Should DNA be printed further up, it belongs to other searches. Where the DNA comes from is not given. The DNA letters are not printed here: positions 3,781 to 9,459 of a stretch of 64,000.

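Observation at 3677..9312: Small ORF coupled to a 1,793-aa HEAT / caspase(CHAT)-like / P-loop STAND-type protein beside a Type III R-M: candidate immune sensor-effector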

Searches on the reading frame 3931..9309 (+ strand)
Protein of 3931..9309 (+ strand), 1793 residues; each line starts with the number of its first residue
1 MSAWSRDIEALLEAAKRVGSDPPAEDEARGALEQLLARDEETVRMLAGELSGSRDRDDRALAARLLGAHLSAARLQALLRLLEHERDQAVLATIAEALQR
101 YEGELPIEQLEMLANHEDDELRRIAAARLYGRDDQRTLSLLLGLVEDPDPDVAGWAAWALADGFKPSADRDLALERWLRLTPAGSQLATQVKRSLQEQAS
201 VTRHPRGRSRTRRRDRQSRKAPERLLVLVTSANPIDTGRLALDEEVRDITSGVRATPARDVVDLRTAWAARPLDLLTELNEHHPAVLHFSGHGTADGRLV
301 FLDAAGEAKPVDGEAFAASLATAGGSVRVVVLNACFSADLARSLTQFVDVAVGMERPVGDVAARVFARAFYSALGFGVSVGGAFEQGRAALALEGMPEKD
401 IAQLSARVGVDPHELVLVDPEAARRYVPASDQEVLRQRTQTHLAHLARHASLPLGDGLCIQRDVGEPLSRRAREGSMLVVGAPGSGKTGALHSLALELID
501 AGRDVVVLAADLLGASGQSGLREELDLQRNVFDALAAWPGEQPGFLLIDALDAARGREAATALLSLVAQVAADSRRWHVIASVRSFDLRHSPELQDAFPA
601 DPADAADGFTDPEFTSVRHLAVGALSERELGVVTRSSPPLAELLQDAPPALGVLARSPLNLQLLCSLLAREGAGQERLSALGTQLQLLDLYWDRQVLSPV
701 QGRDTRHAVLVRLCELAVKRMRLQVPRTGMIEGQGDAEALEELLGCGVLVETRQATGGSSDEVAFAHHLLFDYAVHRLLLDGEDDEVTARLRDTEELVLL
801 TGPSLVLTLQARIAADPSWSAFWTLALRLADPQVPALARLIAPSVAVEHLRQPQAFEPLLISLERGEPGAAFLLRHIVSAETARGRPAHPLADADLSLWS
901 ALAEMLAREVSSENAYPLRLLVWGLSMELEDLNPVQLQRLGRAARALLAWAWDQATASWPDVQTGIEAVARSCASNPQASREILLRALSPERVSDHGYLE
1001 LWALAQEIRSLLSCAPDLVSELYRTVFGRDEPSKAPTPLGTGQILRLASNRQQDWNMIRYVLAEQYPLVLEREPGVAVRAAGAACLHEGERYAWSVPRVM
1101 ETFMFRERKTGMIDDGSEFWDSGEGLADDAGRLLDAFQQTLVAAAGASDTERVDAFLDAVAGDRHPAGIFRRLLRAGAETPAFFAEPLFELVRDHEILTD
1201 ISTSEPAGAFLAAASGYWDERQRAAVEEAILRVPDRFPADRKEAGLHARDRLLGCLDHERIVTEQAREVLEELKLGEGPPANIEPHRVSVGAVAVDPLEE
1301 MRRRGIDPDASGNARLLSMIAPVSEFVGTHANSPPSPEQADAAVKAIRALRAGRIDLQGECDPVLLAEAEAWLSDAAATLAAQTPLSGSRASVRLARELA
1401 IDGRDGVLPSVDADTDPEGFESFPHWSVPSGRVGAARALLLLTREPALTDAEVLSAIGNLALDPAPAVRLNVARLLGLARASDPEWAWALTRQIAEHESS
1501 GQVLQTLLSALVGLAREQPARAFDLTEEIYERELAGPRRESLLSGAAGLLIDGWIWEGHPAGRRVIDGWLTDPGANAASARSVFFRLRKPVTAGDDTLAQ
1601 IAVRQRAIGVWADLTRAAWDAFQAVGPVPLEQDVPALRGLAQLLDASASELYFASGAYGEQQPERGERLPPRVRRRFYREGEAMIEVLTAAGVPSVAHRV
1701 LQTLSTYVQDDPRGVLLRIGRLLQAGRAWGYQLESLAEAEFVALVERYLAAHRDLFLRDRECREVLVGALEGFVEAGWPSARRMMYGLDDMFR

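Call 6: search_protein_families(library=pfam, proteins=[window:3931-9309:+], max_evalue=1)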
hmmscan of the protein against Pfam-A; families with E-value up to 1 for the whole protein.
window:3931-9309:+ (1793 aa): 16 families
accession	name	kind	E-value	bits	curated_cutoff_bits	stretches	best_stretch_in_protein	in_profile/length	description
PF13646.12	HEAT_2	-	1.5e-10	41.6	27.7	2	49-128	7-85/88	HEAT repeats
PF00004.35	AAA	-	0.00052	20.9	21.2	1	477-587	1-112/131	ATPase family associated with various cellular activities (AAA)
PF13604.12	AAA_30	-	0.0011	19.1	27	1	475-536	19-77/191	AAA domain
PF06414.18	Zeta_toxin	-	0.0036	17.2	22.3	1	471-512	13-53/199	Zeta toxin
PF02985.28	HEAT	-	0.0037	17.8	23.5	1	138-161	2-25/31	HEAT repeat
PF20720.3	nSTAND3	-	0.0087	16.2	27.2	1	474-585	17-112/155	Novel STAND NTPase 3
PF03308.22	MeaB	-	0.0089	15.5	23.1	1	477-511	36-70/273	Methylmalonyl Co-A mutase-associated GTPase MeaB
PF13401.12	AAA_22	-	0.011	16.5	27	1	473-525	4-54/130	AAA domain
PF01580.24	FtsK_SpoIIIE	-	0.016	15.1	24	1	465-498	28-63/221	FtsK/SpoIIIE family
PF00448.28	SRP54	-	0.018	15.1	22.7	1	477-517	4-44/196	SRP54-type protein, GTPase domain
PF25199.1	nSTAND_NTPase5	-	0.028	14.7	34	1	470-515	37-83/145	Novel STAND NTPase 5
PF05872.18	HerA_C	-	0.043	12.9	22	1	470-515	19-60/502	Helicase HerA-like C-terminal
PF00580.27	UvrD-helicase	-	0.084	13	23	1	473-502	12-41/271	UvrD/REP helicase N-terminal domain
PF24883.2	NPHP3_N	-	0.15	12.7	24.8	0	489-580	70-160/164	Nephrocystin 3, N-terminal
PF10412.15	TrwB_AAD_bind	-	0.15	11.4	20.5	1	467-514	8-53/387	Type IV secretion-system coupling protein DNA-binding domain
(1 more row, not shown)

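Call 7: search_protein_families(library=padloc, proteins=[window:3931-9309:+], max_evalue=1)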
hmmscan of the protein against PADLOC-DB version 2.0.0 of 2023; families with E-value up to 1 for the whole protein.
window:3931-9309:+ (1793 aa): 8 families
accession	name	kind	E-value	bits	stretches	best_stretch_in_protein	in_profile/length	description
PDLC04700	PDC-M54A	-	2e-286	951.3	1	429-1793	271-1657/1657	-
PDLC04702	PDC-M54A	-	8.1e-230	764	1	429-1792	270-1620/1621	-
PDLC04701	PDC-M54A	-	2.9e-63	212.1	1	636-1791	7-1142/1144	-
PDLC01055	HerA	-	0.00011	19.1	1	476-514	159-197/532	Type III coevolved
PDLC04140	mad8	-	0.0099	13.4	1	476-507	29-62/314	mads_8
PDLC02164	Avs2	-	0.064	8.9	1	469-585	339-462/1504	-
PDLC00273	PtuA1|PtuA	-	0.077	10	1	477-510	5-38/375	AAA ATPase domain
PDLC00303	PtuA1|PtuA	-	0.079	10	1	477-509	15-47/386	AAA ATPase domain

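Call 8: search_protein_families(library=ncbifam, proteins=[window:3931-9309:+], max_evalue=1)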
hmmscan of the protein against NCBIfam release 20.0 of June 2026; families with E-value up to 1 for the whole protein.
window:3931-9309:+ (1793 aa): 9 families
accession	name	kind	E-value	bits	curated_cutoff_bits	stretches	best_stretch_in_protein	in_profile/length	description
NF007244.0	PRK09687.1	equivalog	1.7e-07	30.8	275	1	31-161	43-185/285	putative lyase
TIGR00064.1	ftsY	equivalog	0.00067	19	260.7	1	477-559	82-162/279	signal recognition particle-docking protein FtsY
NF006958.0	PRK09435.1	equivalog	0.026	13.6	329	1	479-511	62-94/333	methylmalonyl Co-A mutase-associated GTPase MeaB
NF005304.0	PRK06835.1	equivalog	0.038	13.1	215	1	474-511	183-220/330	ATP-binding protein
TIGR03743.1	SXT_TraD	subfamily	0.052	12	366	1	470-508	171-209/636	conjugative transfer system coupling protein TraD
NF009067.0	PRK12402.1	equivalog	0.11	11.4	317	1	459-514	18-79/340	replication factor C small subunit 2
TIGR02524.1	dot_icm_DotB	equivalog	0.13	11.5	463.3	0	762-793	292-323/358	Dot/Icm type IV secretion system ATPase DotB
NF045915.1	PhycobilmeDegNblB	equivalog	0.14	11.7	300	1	40-160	65-185/214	phycobilisome degradation protein NblB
TIGR00750.1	lao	equivalog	0.17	11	240.75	1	479-511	39-71/300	methylmalonyl Co-A mutase-associated GTPase MeaB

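Call 14: find_homologous_proteins(query=window:3931-9309:+)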
Query window:3931-9309:+ (1793 aa): 37 proteins with E <= 0.001 among 8000 candidates.
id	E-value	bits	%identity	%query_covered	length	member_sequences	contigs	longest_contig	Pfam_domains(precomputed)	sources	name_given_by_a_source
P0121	0.0e+0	3913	100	100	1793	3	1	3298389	PF13646.13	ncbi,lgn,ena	-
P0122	0.0e+0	2016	57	100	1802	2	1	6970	PF02985.29,PF12770.13,PF13646.13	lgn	-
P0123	0.0e+0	2013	57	100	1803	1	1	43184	PF12770.13,PF13646.13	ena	-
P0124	0.0e+0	1976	56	100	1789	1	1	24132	PF02985.29,PF12770.13,PF13646.13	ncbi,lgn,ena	-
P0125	0.0e+0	1853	53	100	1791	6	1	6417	PF02985.29,PF12770.13,PF13646.13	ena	-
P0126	0.0e+0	1834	53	100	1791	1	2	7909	PF12770.13,PF07728.21,PF13646.13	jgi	jgi:HEAT repeat protein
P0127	0.0e+0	1832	53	100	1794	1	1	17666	PF02985.29,PF12770.13,PF13646.13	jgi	jgi:HEAT repeat protein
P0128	0.0e+0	1806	52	100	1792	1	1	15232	PF02985.29,PF12770.13,PF13646.13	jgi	jgi:HEAT repeat protein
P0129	0.0e+0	1787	52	100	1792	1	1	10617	PF02985.29,PF12770.13,PF13646.13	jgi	jgi:HEAT repeat protein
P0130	0.0e+0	1775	51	100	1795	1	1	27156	PF02985.29,PF12770.13,PF13646.13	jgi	jgi:HEAT repeat protein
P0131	0.0e+0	1722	51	100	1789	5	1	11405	PF02985.29,PF12770.13,PF13646.13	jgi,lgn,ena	-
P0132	0.0e+0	1709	50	99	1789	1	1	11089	PF12770.13,PF13646.13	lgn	-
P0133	0.0e+0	1682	50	99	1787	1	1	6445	PF02985.29,PF12770.13,PF13646.13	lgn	-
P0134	0.0e+0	1682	49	99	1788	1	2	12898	PF02985.29,PF12770.13,PF13646.13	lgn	-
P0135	0.0e+0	1681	50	99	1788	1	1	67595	PF13604.13,PF02985.29,PF12770.13,PF13646.13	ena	-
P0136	0.0e+0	1677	50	99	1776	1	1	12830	PF02985.29,PF12770.13,PF13646.13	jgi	jgi:HEAT repeat protein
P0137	0.0e+0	1651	50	96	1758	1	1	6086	PF02985.29,PF12770.13,PF13646.13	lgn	-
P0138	0.0e+0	1645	49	100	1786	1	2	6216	PF12770.13,PF13646.13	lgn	-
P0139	0.0e+0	1638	49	100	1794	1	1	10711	PF12770.13,PF13646.13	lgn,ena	-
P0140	0.0e+0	1638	50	100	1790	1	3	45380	PF12770.13,PF13646.13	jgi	jgi:CHAT domain-containing protein/HEAT repeat protein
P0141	0.0e+0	1621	49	100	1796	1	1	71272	PF12770.13,PF13646.13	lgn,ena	-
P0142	0.0e+0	1620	48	100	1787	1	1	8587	PF02985.29,PF12770.13,PF13646.13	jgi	jgi:hypothetical protein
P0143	0.0e+0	1605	54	87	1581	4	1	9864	PF12770.13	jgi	jgi:hypothetical protein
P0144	0.0e+0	1498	47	98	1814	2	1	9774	PF12770.13,PF13646.13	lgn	-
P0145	0.0e+0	1471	50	87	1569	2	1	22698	PF12770.13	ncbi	-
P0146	0.0e+0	1433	51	83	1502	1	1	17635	PF12770.13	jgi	jgi:hypothetical protein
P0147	0.0e+0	1388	48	87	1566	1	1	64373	PF12770.13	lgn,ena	-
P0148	5.0e-254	864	51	51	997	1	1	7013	PF12770.13,PF13646.13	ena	-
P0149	9.2e-120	419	30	47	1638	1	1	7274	-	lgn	-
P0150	7.4e-103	363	29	76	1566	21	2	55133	PF13604.13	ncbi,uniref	ncbi:hypothetical protein ACFWF9_23645 [Streptomyces roseolus]|uniref:hypothetical protein n=1 Tax=S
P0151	1.5e-67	246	39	23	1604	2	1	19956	-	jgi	-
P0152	1.2e-44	170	29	39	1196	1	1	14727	-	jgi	jgi:hypothetical protein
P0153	5.5e-29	118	43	10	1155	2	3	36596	PF13431.13,PF13176.13,PF12770.13,PF13191.13,PF13374.13,PF17874.8,PF00515.35,PF13424.13,PF13432.13,PF13181.13,PF08626.17,PF07719.24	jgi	jgi:tetratricopeptide (TPR) repeat protein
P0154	1.7e-28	117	40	12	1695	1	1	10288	PF01048.27,PF12770.13,PF18185.8,PF18306.7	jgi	jgi:nucleoside phosphorylase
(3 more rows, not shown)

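Call 15: find_encoding_contigs(protein=P0121, flank=10000, max_places=3)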
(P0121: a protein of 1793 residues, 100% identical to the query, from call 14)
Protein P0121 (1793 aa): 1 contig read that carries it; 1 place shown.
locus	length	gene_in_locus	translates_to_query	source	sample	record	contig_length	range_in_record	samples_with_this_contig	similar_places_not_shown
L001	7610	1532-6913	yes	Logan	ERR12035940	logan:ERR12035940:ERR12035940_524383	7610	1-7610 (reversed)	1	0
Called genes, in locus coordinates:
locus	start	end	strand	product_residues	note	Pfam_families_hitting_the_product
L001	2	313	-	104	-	?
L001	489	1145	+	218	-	PF00702:Hydrolase, PF12710:HAD, PF08282:Hydrolase_3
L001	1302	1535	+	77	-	-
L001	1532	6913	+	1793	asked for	PF13646:HEAT_2 (weak)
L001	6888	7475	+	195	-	-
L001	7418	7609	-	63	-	?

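Call 16: find_encoding_contigs(protein=P0123, flank=10000, max_places=2)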
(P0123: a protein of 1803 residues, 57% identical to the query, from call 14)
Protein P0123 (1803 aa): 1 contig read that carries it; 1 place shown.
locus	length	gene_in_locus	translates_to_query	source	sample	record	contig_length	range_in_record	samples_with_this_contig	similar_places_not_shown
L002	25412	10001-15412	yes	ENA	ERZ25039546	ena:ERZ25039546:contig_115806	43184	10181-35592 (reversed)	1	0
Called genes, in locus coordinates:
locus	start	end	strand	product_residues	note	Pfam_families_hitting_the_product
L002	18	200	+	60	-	-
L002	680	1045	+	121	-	-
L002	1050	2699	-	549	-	PF00578:AhpC-TSA, PF02630:SCO1-SenC, PF08534:Redoxin (weak), PF13905:Thioredoxin_8 (faint), PF00578:AhpC-TSA, PF08534:Redoxin, PF00085:Thioredoxin (faint)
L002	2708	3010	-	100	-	-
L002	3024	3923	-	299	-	PF09678:Caa3_CtaG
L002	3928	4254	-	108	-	-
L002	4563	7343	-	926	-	PF00116:COX2, PF00115:COX1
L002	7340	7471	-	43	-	-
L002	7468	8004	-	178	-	-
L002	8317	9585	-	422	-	PF13173:AAA_14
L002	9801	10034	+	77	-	-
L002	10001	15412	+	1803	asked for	PF13646:HEAT_2, PF12770:CHAT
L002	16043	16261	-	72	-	-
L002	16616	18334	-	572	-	PF16640:Big_3_5 (faint)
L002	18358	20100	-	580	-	PF04932:Wzy_C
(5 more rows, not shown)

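Call 17: find_encoding_contigs(protein=P0124, flank=10000, max_places=2)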
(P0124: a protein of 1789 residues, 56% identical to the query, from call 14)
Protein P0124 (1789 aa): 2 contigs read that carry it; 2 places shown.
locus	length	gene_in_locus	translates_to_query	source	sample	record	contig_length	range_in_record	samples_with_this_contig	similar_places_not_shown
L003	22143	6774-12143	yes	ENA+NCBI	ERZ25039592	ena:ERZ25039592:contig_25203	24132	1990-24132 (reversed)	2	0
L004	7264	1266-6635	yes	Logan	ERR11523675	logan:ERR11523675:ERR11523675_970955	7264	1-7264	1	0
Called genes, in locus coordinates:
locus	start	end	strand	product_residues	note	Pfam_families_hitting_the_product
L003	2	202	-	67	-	?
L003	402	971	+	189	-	-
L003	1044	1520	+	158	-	PF13676:TIR_2 (weak)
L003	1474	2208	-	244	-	PF13276:HTH_21, PF00665:rve, PF13683:rve_3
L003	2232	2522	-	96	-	PF01527:HTH_Tnp_1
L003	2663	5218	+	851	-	-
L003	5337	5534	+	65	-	PF15919:HicB_lk_antitox, PF15970:HicB-like_2 (weak), PF21748:UPF0150 (weak)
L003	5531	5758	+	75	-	PF07927:HicA_toxin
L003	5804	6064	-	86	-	-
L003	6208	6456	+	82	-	PF13560:HTH_31, PF01381:HTH_3, PF13443:HTH_26 (weak)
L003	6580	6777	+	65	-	-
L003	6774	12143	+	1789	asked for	PF02985:HEAT (faint), PF13646:HEAT_2 (weak), PF12770:CHAT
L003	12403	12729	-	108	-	-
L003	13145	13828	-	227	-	-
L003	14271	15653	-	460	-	PF00872:Transposase_mut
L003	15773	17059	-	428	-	PF00872:Transposase_mut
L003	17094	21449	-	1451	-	PF20148:DUF6531, PF25023:TEN_YD-shell, PF05593:RHS_repeat, PF25023:TEN_YD-shell, PF05593:RHS_repeat, PF25023:TEN_YD-shell, PF05593:RHS_repeat, PF01833:TIG, +1 more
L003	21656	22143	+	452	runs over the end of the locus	PF01548:DEDD_Tnp_IS110, PF02371:Transposase_20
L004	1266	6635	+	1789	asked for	PF02985:HEAT (faint), PF13646:HEAT_2 (weak), PF12770:CHAT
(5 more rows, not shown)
